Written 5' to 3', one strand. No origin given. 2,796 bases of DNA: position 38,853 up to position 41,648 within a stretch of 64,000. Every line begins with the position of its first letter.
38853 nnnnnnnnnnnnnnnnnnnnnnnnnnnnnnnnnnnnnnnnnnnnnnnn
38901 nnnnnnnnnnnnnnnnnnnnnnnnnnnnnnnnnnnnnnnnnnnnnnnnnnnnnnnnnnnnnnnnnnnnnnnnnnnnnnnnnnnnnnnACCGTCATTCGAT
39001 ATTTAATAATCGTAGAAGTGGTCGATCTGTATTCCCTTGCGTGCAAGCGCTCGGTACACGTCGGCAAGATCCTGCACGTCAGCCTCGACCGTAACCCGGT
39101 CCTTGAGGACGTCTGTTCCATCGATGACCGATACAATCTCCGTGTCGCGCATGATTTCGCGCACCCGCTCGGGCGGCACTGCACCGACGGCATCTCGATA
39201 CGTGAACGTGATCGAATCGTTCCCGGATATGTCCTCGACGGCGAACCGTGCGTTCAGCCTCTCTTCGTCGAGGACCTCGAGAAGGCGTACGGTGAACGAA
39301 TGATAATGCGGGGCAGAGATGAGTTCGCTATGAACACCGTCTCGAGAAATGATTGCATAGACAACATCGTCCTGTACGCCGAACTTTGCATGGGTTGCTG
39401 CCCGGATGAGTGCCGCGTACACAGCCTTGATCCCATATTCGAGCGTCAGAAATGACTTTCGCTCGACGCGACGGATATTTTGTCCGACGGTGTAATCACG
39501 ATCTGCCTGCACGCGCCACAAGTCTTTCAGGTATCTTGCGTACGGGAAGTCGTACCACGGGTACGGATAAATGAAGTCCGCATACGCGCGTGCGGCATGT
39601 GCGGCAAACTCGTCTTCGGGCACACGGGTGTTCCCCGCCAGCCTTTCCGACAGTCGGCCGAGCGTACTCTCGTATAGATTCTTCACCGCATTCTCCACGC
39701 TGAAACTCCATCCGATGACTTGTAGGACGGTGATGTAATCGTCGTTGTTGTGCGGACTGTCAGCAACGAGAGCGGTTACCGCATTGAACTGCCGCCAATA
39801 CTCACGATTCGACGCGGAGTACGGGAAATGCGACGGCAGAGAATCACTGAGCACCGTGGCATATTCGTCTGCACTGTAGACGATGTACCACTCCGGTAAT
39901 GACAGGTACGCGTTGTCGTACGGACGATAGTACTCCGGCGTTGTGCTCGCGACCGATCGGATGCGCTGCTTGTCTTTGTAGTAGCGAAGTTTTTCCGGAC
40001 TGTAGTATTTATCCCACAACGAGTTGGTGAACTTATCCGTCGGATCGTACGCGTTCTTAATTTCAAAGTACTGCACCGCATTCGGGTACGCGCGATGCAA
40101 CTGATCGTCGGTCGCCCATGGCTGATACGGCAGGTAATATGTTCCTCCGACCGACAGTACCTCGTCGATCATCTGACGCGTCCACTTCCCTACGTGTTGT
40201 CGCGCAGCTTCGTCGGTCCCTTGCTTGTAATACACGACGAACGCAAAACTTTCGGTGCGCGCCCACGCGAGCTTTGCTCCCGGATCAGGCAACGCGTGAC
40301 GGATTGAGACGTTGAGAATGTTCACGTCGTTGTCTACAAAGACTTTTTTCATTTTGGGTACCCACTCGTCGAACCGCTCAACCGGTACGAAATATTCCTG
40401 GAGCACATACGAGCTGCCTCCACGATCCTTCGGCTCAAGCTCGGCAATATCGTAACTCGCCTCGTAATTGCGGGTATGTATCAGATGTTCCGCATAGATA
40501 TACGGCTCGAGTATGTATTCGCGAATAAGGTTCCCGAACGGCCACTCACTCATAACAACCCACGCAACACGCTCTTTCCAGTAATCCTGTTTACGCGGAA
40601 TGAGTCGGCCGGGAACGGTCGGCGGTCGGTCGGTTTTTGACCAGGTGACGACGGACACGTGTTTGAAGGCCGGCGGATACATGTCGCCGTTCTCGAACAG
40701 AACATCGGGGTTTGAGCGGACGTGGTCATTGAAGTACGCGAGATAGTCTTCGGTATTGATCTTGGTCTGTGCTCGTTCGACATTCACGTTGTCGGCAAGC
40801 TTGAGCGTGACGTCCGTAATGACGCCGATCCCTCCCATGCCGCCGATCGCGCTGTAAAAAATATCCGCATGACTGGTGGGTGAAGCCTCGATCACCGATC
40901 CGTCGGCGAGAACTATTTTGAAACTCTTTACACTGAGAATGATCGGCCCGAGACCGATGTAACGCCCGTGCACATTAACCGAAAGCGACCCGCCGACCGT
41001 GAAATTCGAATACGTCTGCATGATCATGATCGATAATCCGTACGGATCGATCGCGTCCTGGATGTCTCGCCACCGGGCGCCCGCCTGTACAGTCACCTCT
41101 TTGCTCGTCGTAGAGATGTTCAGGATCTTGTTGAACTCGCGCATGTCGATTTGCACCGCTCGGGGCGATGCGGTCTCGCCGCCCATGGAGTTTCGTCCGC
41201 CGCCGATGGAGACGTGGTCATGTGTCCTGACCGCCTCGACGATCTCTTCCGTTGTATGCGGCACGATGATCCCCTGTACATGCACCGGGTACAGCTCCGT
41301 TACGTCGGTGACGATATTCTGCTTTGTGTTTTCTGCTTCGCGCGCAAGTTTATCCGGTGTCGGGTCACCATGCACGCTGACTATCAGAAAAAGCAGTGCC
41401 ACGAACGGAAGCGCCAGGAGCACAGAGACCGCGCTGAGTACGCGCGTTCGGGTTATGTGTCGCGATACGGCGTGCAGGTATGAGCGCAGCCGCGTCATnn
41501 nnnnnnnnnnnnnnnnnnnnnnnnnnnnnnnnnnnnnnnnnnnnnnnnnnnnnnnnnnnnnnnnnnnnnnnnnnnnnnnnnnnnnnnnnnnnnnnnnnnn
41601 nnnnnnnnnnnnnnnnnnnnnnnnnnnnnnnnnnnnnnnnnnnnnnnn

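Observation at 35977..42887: Envelope glycoconjugate cluster centred on an 831-aa FAD-oxidase fusion with an uncharacterised C-terminal domain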

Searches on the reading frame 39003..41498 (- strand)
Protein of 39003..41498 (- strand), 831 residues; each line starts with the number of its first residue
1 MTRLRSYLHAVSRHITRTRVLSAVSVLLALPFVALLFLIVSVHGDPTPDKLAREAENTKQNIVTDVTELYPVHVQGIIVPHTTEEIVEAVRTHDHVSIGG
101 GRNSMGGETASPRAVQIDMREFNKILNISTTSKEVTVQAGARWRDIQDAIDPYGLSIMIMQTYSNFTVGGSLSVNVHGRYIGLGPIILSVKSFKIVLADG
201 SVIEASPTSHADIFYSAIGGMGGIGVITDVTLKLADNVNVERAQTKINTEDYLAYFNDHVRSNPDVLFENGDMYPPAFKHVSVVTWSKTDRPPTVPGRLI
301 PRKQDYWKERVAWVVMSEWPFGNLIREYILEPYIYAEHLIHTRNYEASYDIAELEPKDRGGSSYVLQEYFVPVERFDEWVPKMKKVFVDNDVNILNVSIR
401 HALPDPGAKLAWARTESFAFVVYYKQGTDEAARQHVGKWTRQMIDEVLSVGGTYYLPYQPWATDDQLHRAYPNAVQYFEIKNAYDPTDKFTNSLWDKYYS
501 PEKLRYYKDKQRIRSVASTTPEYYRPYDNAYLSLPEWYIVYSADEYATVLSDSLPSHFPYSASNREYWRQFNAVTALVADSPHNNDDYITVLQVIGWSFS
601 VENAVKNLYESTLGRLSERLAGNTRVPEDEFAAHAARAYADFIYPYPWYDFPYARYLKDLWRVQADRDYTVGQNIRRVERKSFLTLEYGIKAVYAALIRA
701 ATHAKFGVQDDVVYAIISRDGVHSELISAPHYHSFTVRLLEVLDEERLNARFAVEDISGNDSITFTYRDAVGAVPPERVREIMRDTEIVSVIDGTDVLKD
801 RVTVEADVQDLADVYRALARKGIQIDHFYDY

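Call 3: search_protein_families(library=pfam, proteins=[window:39003-41498:-], max_evalue=0.01)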
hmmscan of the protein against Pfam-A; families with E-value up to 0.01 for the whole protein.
window:39003-41498:- (831 aa): 1 family
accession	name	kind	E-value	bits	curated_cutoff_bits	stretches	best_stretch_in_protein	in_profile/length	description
PF01565.28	FAD_binding_4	-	7.5e-22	78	26.4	1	75-205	2-138/139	FAD binding domain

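Call 5: search_protein_families(library=ncbifam, proteins=[window:39003-41498:-], max_evalue=0.01)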
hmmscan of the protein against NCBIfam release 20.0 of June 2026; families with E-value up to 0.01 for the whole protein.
window:39003-41498:- (831 aa): 11 families
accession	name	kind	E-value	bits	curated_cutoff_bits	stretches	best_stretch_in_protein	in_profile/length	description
TIGR01678.1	FAD_lactone_ox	subfamily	7.1e-25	87.8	396.8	1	69-491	10-436/438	sugar 1,4-lactone oxidase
NF053785.1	DcplphribOxDprE1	equivalog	1e-23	84.3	500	2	76-236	17-182/449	decaprenylphosphoryl-beta-D-ribose oxidase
TIGR01676.1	GLDHase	equivalog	1.6e-17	63.5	458.25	1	111-239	102-230/541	L-galactonolactone dehydrogenase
TIGR01679.1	bact_FAD_ox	subfamily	4.1e-17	62.2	292.25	1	77-266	15-204/419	FAD-linked oxidoreductase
TIGR01677.1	pln_FAD_oxido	subfamily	5.5e-09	35.1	383.1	1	112-238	81-215/560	FAD-dependent oxidoreductase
TIGR00387.1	glcD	equivalog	6.8e-09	35.1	567.9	1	77-238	1-174/413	glycolate oxidase subunit GlcD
NF041227.1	BagG_FevA2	exception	1.2e-07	30.7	850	1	103-235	77-208/455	bagremycin/ferroverdin biosynthesis FAD-dependent oxygenase BagG/FevA2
NF008408.0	PRK11230.1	equivalog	3e-06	26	897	1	94-242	81-235/499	glycolate oxidase subunit GlcD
NF041226.1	BagK_FevA1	equivalog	3.2e-06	25.8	800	1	113-234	83-203/453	bagremycin/ferroverdin biosynthesis FAD-dependent oxygenase BagK/FevA1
NF049975.1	2HglutDHaseYdiJ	equivalog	1.8e-05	22.7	1350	1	67-213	45-200/1018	D-2-hydroxyglutarate dehydrogenase YdiJ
NF008439.0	PRK11282.1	equivalog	0.0031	16.4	284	0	82-241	11-177/358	glycolate oxidase subunit GlcE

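Call 6: search_solved_structures(query=window:39003-41498:-, max_evalue=1)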
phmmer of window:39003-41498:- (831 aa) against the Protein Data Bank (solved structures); distinct sequences matched with E-value up to 1: 71 (the best 60 are shown).
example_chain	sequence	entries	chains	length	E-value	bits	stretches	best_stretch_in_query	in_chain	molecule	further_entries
8qnr_A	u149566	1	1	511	5.2e-17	64.4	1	63-235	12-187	L-galactono-1,4-lactone dehydrogenase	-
8qmy_A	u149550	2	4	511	5.2e-17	64.4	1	63-235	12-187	ancestral L-galactono-1,4-lactone dehydrogenase | L-galactono-1,4-lactone dehydrogenase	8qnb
8qnc_A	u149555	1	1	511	7.2e-17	63.9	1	63-235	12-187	L-galactono-1,4-lactone dehydrogenase: A113G variant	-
5oel_A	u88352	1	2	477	1.3e-15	59.8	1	96-235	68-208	Decaprenylphosphoryl-beta-D-ribose oxidase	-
21gt_B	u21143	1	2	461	2.1e-15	59.1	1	96-235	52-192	Decaprenylphosphoryl-beta-D-ribose oxidase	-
21gq_A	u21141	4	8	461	2.1e-15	59.1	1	96-235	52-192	Decaprenylphosphoryl-beta-D-ribose oxidase | Oxidoreductase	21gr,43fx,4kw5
7a24_z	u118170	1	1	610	2.1e-15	59.1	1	112-235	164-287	GLDH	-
5oep_A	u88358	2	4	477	2.2e-15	59.1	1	96-235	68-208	Decaprenylphosphoryl-beta-D-ribose oxidase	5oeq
4p8c_A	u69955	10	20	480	2.4e-15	58.9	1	96-235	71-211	Probable decaprenylphosphoryl-beta-D-ribose oxidase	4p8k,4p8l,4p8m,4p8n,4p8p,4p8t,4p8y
4fdn_A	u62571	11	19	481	2.4e-15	58.9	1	96-235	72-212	oxidoreductase DprE1 | Probable decaprenylphosphoryl-beta-D-ribose oxidase | decaprenylphosphoryl-beta-D-ribose oxidase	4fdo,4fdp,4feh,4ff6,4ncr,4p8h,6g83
6hfv_A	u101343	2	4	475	2.5e-15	58.9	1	96-235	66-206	Decaprenylphosphoryl-beta-D-ribose oxidase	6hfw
6c80_A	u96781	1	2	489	4e-15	58.2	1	96-235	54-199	cytokinin oxidase LuCKX1.1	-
7sml_A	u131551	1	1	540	4.1e-14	54.8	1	98-243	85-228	L-GALACTONO-1,4-LACTONE DEHYDROGENASE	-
4aut_A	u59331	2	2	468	4.4e-13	51.4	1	99-236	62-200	DECAPRENYL-PHOSPHORYL-BETA-D-RIBOFURANOSE-2-OXIDOREDUCTASE | DprE1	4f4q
4g3t_A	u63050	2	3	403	7.1e-13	50.7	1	112-236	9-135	oxidoreductase DprE1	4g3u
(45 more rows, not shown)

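Call 7: find_homologous_proteins(query=window:39003-41498:-, max_evalue=0.001)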
Query window:39003-41498:- (831 aa): 5070 proteins with E <= 0.001 among 8000 candidates; the best 120 are listed.
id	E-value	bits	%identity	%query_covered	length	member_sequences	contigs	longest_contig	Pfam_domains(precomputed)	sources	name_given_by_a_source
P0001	0.0e+0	1851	100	97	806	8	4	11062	PF01565.29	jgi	jgi:FAD/FMN-containing dehydrogenase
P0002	0.0e+0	1275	67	99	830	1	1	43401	PF01565.29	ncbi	-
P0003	0.0e+0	1271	67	99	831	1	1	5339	PF01565.29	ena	-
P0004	0.0e+0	1266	67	98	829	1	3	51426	PF01565.29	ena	-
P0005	0.0e+0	1259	68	97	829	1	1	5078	PF01565.29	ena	-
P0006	0.0e+0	1256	67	98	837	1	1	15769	PF01565.29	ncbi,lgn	-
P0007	0.0e+0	1254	66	98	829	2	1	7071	PF01565.29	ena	-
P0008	0.0e+0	1249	66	100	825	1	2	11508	PF01565.29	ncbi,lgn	-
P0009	0.0e+0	1243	66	99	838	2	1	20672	PF01565.29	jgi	jgi:FAD/FMN-containing dehydrogenase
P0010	0.0e+0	1242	67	95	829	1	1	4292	PF01565.29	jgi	jgi:FAD/FMN-containing dehydrogenase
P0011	0.0e+0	1232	65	100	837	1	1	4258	PF01565.29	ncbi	-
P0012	0.0e+0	1226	65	98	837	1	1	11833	PF01565.29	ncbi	-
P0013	0.0e+0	1226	64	99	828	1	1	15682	PF01565.29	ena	-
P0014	0.0e+0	1220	64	100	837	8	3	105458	PF01565.29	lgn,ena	-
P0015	0.0e+0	1218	64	100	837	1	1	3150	PF01565.29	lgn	-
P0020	0.0e+0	1207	67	96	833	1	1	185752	PF01565.29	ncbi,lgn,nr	ncbi:MAG: FAD-binding protein [bacterium]|nr:FAD-binding protein [bacterium]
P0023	0.0e+0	1202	62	100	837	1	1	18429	PF04030.20,PF01565.29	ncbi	-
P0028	0.0e+0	1185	65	98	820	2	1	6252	PF04030.20,PF01565.29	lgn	-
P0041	0.0e+0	1153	64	97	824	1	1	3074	PF04030.20,PF01565.29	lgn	-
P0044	0.0e+0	1151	66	93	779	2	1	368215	PF04030.20,PF01565.29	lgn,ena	-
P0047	0.0e+0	1142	62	98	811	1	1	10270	PF04030.20,PF01565.29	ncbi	-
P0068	0.0e+0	1093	61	97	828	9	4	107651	PF04030.20,PF01565.29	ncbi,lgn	-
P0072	0.0e+0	1078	57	99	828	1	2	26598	PF04030.20,PF01565.29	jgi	jgi:FAD/FMN-containing dehydrogenase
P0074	0.0e+0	1068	59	100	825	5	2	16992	PF04030.20,PF01565.29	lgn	-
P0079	0.0e+0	1062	59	98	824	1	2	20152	PF04030.20,PF01565.29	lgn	-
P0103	1.1e-227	776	47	93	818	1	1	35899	PF01565.29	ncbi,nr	ncbi:MAG TPA: FAD-binding oxidoreductase [Gemmatimonadaceae bacterium]|nr:FAD-binding oxidoreductase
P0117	7.8e-224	763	49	93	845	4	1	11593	PF04030.20,PF01565.29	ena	-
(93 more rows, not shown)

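Call 9: find_encoding_contigs(protein=P0020, flank=8000, max_places=2)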
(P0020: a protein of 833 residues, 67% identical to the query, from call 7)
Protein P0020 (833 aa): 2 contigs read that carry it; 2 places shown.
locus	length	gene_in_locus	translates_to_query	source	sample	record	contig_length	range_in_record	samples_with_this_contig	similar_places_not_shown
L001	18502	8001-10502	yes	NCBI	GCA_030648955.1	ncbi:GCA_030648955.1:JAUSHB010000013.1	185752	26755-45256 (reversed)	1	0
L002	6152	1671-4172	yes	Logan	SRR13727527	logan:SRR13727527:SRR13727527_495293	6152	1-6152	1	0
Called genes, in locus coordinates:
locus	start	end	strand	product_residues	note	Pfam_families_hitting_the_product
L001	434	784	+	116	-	PF06305:LapA_dom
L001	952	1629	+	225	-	PF02698:DUF218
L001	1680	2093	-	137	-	PF07681:DoxX, PF13564:DoxX_2 (weak)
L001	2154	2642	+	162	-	PF00588:SpoU_methylase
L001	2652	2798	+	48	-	-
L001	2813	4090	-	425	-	PF08245:Mur_ligase_M, PF02875:Mur_ligase_C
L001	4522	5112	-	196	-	PF01330:RuvA_N, PF14520:HHH_5, PF07499:RuvA_C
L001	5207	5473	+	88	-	PF01649:Ribosomal_S20p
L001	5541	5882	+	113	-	PF00581:Rhodanese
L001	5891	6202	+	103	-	-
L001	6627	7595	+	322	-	PF12146:Hydrolase_4, PF00561:Abhydrolase_1, PF12697:Abhydrolase_6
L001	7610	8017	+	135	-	-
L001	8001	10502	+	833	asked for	PF01565:FAD_binding_4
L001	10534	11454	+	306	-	PF00005:ABC_tran, PF13304:AAA_21 (faint)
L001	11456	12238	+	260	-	PF01061:ABC2_membrane, PF12698:ABC2_membrane_3 (weak)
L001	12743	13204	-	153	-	-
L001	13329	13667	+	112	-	PF01329:Pterin_4a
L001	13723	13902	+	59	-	-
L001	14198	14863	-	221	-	PF09335:VTT_dom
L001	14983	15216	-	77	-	-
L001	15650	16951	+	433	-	PF00155:Aminotran_1_2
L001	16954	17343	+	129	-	PF03652:RuvX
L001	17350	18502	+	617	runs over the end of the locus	-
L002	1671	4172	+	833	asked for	PF01565:FAD_binding_4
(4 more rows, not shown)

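Call 10: find_encoding_contigs(protein=P0103, flank=8000, max_places=2)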
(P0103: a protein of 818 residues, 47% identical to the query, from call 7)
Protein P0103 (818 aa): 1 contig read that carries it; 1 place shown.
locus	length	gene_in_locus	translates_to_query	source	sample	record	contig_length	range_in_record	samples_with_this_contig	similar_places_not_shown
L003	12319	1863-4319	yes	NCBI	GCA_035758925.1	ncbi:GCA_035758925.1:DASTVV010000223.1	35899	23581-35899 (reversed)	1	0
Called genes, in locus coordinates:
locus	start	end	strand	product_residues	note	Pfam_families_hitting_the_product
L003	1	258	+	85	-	?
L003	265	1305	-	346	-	PF06821:Ser_hydrolase (faint), PF00561:Abhydrolase_1, PF12146:Hydrolase_4, PF12697:Abhydrolase_6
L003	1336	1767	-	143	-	PF14325:DUF4383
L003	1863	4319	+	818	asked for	PF01565:FAD_binding_4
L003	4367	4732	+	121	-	PF10861:DUF2784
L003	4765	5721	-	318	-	PF01738:DLH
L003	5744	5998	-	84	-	-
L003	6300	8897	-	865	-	PF13620:CarboxypepD_reg, PF13715:CarbopepD_reg_2, PF07715:Plug, PF00593:TonB_dep_Rec_b-barrel, PF14905:OMP_b-brl_3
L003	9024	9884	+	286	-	PF01261:AP_endonuc_2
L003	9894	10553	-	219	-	PF00440:TetR_N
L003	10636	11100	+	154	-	PF10027:DUF2269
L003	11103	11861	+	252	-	PF00106:adh_short, PF08659:KR, PF13561:adh_short_C2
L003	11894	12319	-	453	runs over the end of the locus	PF01408:GFO_IDH_MocA, PF19051:GFO_IDH_MocA_C2, PF02894:GFO_IDH_MocA_C, PF22725:GFO_IDH_MocA_C3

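Call 24: find_encoding_contigs(protein=P0001, flank=8000, max_places=2)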
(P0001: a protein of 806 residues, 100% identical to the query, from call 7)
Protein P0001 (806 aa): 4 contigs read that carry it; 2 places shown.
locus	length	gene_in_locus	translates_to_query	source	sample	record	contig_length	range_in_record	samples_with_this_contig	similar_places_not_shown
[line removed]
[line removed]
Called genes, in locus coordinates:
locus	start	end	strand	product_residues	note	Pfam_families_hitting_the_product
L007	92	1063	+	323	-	PF00561:Abhydrolase_1, PF12146:Hydrolase_4, PF12697:Abhydrolase_6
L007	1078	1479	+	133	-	-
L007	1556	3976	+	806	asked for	PF01565:FAD_binding_4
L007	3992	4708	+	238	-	PF00535:Glycos_transf_2, PF10111:Glyco_tranf_2_2 (faint), PF13641:Glyco_tranf_2_3, PF13632:Glyco_trans_2_3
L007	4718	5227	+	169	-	-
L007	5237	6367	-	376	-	PF13439:Glyco_transf_4, PF13477:Glyco_trans_4_2, PF13579:Glyco_trans_4_4, PF20706:GT4-conflict, PF00534:Glycos_transf_1, PF13692:Glyco_trans_1_4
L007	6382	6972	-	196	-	-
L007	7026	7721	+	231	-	PF14360:PAP2_C (weak)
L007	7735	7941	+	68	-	-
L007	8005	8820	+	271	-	PF04402:SIMPL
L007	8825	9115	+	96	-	PF01022:HTH_5, PF12802:MarR_2 (faint), PF12840:HTH_20 (weak)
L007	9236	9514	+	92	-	PF00584:SecE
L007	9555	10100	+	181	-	PF02357:NusG, PF00467:KOW (weak)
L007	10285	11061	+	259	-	?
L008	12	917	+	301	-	PF00561:Abhydrolase_1, PF12146:Hydrolase_4, PF12697:Abhydrolase_6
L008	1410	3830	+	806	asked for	PF01565:FAD_binding_4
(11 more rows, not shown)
